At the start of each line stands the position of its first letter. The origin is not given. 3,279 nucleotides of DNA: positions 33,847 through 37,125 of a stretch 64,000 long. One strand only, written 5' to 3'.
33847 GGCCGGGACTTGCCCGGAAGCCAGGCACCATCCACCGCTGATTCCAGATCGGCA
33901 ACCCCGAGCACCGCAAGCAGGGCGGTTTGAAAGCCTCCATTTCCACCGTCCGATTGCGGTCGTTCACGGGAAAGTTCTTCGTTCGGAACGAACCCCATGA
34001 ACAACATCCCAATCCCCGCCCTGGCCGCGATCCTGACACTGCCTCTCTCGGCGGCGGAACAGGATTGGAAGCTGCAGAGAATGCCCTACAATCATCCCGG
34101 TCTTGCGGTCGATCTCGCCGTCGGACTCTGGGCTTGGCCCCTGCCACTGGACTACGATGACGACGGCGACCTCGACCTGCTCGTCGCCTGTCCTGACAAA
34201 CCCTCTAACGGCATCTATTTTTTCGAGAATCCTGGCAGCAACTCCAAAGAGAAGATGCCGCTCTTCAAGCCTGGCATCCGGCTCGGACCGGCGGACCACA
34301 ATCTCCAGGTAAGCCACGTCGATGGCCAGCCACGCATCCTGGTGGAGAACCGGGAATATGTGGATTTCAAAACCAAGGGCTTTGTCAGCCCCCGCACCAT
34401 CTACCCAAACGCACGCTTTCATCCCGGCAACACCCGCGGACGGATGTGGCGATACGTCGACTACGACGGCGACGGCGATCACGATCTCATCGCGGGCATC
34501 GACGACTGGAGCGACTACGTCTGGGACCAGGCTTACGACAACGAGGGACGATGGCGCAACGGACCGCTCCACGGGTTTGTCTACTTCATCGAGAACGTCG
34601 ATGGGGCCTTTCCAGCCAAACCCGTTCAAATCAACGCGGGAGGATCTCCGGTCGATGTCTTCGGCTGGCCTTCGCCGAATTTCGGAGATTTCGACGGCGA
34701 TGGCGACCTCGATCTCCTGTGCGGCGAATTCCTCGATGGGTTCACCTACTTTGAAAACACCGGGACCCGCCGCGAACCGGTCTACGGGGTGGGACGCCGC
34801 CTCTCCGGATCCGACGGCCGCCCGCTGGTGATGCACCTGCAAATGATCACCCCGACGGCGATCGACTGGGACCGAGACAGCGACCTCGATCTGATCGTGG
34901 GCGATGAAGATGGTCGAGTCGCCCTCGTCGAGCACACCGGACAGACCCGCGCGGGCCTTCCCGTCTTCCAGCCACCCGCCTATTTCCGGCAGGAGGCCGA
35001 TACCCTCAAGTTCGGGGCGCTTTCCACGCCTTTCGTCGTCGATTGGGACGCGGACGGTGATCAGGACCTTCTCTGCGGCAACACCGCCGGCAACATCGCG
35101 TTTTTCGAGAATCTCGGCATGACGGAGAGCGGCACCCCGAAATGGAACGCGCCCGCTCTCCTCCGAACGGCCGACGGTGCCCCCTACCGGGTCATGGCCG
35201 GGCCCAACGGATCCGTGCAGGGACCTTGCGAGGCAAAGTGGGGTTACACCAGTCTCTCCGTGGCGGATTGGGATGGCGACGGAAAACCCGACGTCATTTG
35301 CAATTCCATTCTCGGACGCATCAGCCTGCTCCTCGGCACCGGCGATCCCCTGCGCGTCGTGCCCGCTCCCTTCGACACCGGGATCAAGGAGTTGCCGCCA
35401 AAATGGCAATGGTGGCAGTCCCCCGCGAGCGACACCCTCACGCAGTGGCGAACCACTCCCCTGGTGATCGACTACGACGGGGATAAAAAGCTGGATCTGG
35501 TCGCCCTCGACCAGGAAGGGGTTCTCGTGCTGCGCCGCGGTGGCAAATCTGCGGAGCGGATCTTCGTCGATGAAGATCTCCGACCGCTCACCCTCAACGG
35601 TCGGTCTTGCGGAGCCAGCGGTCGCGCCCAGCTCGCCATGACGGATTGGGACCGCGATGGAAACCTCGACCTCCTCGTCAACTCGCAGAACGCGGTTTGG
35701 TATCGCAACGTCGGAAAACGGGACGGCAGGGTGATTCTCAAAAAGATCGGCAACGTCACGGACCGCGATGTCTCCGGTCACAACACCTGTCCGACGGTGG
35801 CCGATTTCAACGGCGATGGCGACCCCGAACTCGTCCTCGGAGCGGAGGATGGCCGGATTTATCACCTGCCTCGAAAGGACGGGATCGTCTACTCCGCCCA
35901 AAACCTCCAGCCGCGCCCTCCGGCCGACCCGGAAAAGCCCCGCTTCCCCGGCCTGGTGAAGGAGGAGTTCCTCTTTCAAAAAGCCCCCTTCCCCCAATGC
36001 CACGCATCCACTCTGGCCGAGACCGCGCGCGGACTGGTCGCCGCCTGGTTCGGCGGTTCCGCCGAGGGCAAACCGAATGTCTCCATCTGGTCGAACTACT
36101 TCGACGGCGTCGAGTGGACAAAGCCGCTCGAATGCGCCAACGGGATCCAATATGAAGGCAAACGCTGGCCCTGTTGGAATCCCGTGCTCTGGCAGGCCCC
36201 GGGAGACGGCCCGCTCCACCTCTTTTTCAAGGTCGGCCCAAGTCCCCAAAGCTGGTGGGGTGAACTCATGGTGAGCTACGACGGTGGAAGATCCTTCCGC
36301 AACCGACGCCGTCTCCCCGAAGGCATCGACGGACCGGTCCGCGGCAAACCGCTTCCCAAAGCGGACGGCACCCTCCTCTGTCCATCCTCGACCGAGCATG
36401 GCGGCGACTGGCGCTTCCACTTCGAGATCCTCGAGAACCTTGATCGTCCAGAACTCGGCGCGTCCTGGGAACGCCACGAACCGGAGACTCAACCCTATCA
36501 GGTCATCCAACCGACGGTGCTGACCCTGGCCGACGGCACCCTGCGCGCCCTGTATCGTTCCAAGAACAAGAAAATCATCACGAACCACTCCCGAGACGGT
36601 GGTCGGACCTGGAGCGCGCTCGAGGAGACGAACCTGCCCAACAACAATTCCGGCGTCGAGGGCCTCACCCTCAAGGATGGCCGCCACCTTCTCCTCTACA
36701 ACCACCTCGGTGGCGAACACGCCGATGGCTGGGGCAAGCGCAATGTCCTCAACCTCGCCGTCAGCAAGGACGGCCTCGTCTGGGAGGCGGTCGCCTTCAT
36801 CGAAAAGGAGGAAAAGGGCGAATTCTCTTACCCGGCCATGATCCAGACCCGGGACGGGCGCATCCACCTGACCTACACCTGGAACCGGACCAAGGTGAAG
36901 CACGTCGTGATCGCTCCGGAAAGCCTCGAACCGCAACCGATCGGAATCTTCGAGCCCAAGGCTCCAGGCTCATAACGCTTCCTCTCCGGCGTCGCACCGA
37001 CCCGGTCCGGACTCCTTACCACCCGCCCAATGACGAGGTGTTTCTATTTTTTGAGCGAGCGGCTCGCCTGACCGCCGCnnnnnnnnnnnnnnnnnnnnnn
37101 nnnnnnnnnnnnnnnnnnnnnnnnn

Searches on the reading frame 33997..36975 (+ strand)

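Call 43: search_protein_families(library=pfam, proteins=[window:33997-36975:+], max_evalue=0.001)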
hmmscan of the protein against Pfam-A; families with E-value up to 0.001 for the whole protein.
window:33997-36975:+ (992 aa): 4 families
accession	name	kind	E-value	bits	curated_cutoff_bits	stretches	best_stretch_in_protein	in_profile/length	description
PF13088.12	BNR_2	-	1e-78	264.9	31.4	1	680-958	3-277/277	BNR repeat-like domain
PF13517.12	FG-GAP_3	-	2.3e-32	111.8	26.9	3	550-613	1-60/61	FG-GAP-like repeat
PF01839.29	FG-GAP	-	9.5e-18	64.1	22.1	1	600-623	6-36/37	FG-GAP repeat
PF14783.12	BBS2_Mid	-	4.4e-05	24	27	0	601-624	4-27/108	Ciliary BBSome complex subunit 2, middle region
